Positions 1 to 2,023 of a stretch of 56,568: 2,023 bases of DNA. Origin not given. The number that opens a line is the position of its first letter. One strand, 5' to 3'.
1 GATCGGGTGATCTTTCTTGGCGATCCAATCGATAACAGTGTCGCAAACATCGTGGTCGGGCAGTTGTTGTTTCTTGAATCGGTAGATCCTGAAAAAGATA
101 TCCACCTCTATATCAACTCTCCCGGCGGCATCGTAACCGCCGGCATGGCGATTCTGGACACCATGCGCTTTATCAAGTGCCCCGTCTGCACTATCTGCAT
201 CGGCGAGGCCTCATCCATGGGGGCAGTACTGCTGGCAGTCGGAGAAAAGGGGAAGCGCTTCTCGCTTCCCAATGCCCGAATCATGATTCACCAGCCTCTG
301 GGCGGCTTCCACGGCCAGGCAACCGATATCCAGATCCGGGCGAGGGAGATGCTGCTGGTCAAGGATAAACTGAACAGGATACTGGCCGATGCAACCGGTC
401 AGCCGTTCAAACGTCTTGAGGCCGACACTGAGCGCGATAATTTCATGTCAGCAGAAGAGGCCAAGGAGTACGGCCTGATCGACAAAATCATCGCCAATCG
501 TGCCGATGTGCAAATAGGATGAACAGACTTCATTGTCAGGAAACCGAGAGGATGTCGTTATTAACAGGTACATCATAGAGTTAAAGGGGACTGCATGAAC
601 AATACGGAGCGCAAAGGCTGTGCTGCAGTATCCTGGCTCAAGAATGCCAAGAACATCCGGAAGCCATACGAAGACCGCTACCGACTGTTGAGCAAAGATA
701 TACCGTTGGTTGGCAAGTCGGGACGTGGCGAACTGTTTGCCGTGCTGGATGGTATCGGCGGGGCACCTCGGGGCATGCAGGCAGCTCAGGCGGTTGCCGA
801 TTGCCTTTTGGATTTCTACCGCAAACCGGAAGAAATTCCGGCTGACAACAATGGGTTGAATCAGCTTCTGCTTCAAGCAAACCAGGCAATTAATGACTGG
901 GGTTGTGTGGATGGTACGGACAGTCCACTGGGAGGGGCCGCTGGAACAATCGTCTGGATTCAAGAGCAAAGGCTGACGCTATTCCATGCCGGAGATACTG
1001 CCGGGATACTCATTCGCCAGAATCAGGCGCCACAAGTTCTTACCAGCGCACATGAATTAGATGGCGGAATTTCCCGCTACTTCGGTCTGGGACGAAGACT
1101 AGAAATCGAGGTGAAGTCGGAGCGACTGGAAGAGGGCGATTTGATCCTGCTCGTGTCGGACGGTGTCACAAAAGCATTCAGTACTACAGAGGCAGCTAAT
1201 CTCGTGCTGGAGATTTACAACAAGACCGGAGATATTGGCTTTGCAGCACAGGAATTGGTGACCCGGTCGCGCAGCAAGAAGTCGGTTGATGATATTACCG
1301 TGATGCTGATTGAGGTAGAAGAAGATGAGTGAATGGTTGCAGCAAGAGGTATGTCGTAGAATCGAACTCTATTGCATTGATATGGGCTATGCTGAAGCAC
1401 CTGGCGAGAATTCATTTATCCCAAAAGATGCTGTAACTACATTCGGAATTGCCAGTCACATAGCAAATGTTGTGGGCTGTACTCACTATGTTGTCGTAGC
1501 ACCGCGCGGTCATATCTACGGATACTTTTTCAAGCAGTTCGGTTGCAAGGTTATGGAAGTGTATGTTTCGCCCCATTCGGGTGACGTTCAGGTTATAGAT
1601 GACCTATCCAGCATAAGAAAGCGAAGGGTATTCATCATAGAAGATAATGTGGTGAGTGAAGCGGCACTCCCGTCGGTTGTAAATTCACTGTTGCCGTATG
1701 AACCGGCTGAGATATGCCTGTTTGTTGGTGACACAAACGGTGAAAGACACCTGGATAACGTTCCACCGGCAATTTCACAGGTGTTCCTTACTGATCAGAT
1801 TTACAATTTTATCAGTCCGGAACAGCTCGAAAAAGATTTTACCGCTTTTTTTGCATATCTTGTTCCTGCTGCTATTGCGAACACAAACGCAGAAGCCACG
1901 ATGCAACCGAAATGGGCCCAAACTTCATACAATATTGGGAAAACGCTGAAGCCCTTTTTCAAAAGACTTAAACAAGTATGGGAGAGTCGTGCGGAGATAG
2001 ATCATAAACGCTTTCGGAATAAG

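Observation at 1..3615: ClpP - PP2C - PRTase::P-loop-less RecA/DnaB-like - Macro gene string: candidate undescribed nucleotide/ADP-ribose-centred conflict system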

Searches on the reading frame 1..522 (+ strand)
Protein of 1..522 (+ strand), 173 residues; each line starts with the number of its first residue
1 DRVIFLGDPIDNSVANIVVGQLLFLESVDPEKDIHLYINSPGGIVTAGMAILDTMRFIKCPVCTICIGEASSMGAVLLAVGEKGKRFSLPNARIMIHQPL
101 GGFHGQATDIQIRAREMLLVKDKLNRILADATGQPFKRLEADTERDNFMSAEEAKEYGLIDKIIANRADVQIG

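Call 3: search_protein_families(library=pfam, proteins=[window:7-522:+], max_evalue=0.1)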
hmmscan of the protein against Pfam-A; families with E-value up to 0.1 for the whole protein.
window:7-522:+ (171 aa): 3 families
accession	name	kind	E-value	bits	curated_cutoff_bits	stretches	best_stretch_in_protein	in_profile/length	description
PF00574.28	CLP_protease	-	1.8e-75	253.3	20.2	1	2-164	19-181/182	Clp protease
PF03255.19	ACCA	-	0.0022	17.7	23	1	50-81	178-209/310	Acetyl co-enzyme A carboxylase carboxyltransferase-like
PF25145.1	NfeD1b_N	-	0.047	13.7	40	1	30-75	32-77/189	NfeD1b, N-terminal domain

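Call 4: search_protein_families(library=padloc, proteins=[window:7-522:+], max_evalue=0.1)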
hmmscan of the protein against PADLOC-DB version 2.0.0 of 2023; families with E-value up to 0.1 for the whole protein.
window:7-522:+ (171 aa): 0 families

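Call 31: search_protein_families(library=ncbifam, proteins=[window:1-522:+], max_evalue=0.01)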
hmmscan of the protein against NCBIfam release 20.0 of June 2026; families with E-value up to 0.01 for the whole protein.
window:1-522:+ (173 aa): 13 families
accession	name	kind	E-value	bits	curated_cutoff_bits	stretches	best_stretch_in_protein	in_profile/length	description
NF001368.0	PRK00277.1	subfamily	1.6e-84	282.9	249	1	1-169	32-200/203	ATP-dependent Clp protease proteolytic subunit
TIGR00493.1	clpP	equivalog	1.3e-80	269.7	308.6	1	1-165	27-191/192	ATP-dependent Clp endopeptidase proteolytic subunit ClpP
NF009205.0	PRK12553.1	subfamily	2.7e-73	246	228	1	1-171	37-209/211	ATP-dependent Clp protease proteolytic subunit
NF009203.0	PRK12551.1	equivalog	3.7e-68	229.1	359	1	1-168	25-192/196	ATP-dependent Clp protease proteolytic subunit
NF011091.0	PRK14514.1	equivalog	1e-65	221.4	361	1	1-166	54-219/221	ATP-dependent Clp endopeptidase proteolytic subunit ClpP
NF011090.0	PRK14513.1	equivalog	6.1e-63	212.3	347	1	1-169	27-195/201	ATP-dependent Clp protease proteolytic subunit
NF009204.0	PRK12552.1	equivalog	3.5e-54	183.5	263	1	3-170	32-218/225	ATP-dependent Clp protease proteolytic subunit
NF011089.0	PRK14512.1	equivalog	1.6e-52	178.2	251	1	2-171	29-198/200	ATP-dependent Clp protease proteolytic subunit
NF045540.1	scaf_prot_MCP1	exception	4.7e-24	85.1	475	1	25-166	24-163/652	ClpP-like prohead protease/major capsid protein fusion protein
NF045542.1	Clp_rel_HeadMat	equivalog_domain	3.1e-22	79.3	120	1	26-163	28-165/165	head maturation protease, ClpP-related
TIGR00706.1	SppA_dom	equivalog_domain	0.0037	16.9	155.45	1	32-81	33-83/208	signal peptide peptidase SppA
NF004858.0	PRK06213.1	equivalog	0.0065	16.2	171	0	44-82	76-114/230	crotonase/enoyl-CoA hydratase family protein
NF004344.0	PRK05724.1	equivalog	0.0066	15.7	357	0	52-83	182-213/319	acetyl-CoA carboxylase carboxyltransferase subunit alpha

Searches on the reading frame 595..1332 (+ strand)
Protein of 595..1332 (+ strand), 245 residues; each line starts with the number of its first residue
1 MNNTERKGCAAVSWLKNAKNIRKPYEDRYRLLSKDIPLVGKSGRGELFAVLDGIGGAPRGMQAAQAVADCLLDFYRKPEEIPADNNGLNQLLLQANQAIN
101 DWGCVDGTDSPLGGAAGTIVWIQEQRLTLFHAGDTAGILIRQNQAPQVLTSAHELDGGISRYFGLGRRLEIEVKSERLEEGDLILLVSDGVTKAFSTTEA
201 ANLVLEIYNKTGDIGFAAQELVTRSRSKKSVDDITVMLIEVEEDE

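Call 3: search_protein_families(library=pfam, proteins=[window:595-1332:+], max_evalue=0.1)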
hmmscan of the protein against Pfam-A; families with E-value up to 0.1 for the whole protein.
window:595-1332:+ (245 aa): 4 families
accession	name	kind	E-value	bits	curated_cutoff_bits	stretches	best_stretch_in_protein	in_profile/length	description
PF00481.26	PP2C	-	5.8e-11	43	20.3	2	40-154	29-141/255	Protein phosphatase 2C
PF13672.11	PP2C_2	-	7.7e-10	39.1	24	1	40-201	19-184/209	Protein phosphatase 2C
PF07228.17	SpoIIE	-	1.1e-08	35.7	25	1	122-241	70-191/192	Stage II sporulation protein E (SpoIIE)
PF04077.17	DsrH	-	0.054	14.1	24.4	0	174-207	12-45/88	DsrH like protein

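Call 4: search_protein_families(library=padloc, proteins=[window:595-1332:+], max_evalue=0.1)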
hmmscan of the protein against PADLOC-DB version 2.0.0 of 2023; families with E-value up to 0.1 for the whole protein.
window:595-1332:+ (245 aa): 1 family
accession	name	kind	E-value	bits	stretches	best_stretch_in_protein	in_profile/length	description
PDLC04518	PDC-M21C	-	3.8e-06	24.3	1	35-153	20-131/243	-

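Call 31: search_protein_families(library=ncbifam, proteins=[window:595-1332:+], max_evalue=0.01)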
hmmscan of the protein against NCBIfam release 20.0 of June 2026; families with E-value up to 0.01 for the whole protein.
window:595-1332:+ (245 aa): 3 families
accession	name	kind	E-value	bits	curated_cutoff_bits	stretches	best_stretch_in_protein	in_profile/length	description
NF033484.1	Stp1_PP2C_phos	equivalog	1.6e-19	70.4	230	2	159-240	155-232/232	Stp1/IreP family PP2C-type Ser/Thr phosphatase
TIGR02865.1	spore_II_E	equivalog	9e-06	24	490.8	1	164-239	680-761/764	stage II sporulation protein E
NF011149.0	PRK14559.1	equivalog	9.1e-05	21.4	374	0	47-155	413-523/642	serine/threonine phosphatase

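Call 82: search_protein_families(library=phrogs, proteins=[window:595-1332:+], max_evalue=0.001)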
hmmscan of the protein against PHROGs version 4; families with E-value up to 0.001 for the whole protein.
window:595-1332:+ (245 aa): 2 families
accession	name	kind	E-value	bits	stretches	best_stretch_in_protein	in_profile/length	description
phrog_5650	-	unknown function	5.2e-10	39.6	1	41-148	302-401/565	-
phrog_17277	-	unknown function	0.00015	21.7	0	124-243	156-266/375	-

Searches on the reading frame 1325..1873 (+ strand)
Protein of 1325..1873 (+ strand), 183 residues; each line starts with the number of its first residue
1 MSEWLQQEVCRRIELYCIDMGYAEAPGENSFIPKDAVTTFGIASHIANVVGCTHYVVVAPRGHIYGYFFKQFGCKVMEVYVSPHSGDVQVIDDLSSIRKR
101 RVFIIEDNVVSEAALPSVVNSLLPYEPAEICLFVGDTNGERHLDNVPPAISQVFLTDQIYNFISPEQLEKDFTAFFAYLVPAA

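Call 64: search_solved_structures(query=A6, max_evalue=1, show_alignments=1)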
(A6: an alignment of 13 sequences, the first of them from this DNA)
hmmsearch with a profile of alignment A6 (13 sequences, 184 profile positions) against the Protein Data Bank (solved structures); distinct sequences matched with E-value up to 1: 50.
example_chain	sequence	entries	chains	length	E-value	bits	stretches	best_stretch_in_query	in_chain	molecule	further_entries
2jbh_A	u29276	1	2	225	2.1e-06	30.5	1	91-132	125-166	PHOSPHORIBOSYLTRANSFERASE DOMAIN-CONTAINING PROTEIN 1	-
2vfa_A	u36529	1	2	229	1.8e-05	27.5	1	89-132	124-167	HYPOXANTHINE-GUANINE-XANTHINE PHOSPHORIBOSYLTRANSFERASE, HYPOXANTHINE-GUANINE PHOSPHORIBOS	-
5w8v_A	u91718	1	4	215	2e-05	27.4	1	89-131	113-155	Hypoxanthine-guanine phosphoribosyltransferase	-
4kn6_A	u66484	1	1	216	2e-05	27.3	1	89-131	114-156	Hypoxanthine-guanine phosphoribosyltransferase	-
1d6n_A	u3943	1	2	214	2e-05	27.3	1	89-131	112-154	PROTEIN (HYPOXANTHINE-GUANINE PHOSPHORIBOSYLTRANSFERASE)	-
1bzy_A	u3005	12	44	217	2e-05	27.3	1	89-131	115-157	HYPOXANTHINE-GUANINE PHOSPHORIBOSYLTRANSFERASE | HYPOXANTHINE GUANINE PHOSPHORIBOSYL-TRANSFERASE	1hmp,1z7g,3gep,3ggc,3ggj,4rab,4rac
7san_A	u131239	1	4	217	2.1e-05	27.3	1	89-131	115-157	Hypoxanthine-guanine phosphoribosyltransferase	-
5brn_A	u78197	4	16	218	2.1e-05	27.3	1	89-131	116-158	Hypoxanthine-guanine phosphoribosyltransferase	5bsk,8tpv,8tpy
4ijq_A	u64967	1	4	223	2.1e-05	27.3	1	89-131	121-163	Hypoxanthine-guanine phosphoribosyltransferase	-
6bnj_A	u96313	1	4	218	2.2e-05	27.2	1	89-131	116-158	Hypoxanthine-guanine phosphoribosyltransferase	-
5hia_A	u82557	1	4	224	2.3e-05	27.2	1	89-131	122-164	Hypoxanthine-guanine phosphoribosyltransferase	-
8fwy_A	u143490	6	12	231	6.2e-05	25.8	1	88-134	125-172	Hypoxanthine-guanine phosphoribosyltransferase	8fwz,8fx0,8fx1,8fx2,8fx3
8tr1_A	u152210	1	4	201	0.00015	24.5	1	92-136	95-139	Hypoxanthine-guanine phosphoribosyltransferase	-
8ts4_A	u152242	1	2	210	0.00016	24.4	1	92-136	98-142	Hypoxanthine-guanine phosphoribosyltransferase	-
5jsq_A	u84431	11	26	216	0.00017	24.3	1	92-136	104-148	hypoxanthine-guanine phosphoribosyltranferase | Hypoxanthine-guanine phosphoribosyltransferase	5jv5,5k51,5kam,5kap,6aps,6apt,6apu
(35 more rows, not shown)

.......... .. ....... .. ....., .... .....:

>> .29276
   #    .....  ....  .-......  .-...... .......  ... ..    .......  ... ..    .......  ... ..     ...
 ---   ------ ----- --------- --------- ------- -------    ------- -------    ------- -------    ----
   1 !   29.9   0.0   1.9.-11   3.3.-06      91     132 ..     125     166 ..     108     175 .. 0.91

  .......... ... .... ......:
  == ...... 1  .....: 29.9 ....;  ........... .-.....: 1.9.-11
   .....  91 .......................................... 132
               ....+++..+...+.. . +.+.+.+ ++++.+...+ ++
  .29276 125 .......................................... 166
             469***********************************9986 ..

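Call 72: search_protein_families(library=padloc, alignment_id=A6, max_evalue=1)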
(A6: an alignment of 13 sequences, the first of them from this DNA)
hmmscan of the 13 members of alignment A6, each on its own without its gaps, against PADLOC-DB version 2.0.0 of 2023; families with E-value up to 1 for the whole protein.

A. member 1, seq(183 aa): 0 families

B. families by the number of members that match (of 13 scanned): 2 families
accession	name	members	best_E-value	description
PDLC04415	PDC-M10B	1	0.018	-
PDLC01802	CARF1--CARF_HEPN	1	0.041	-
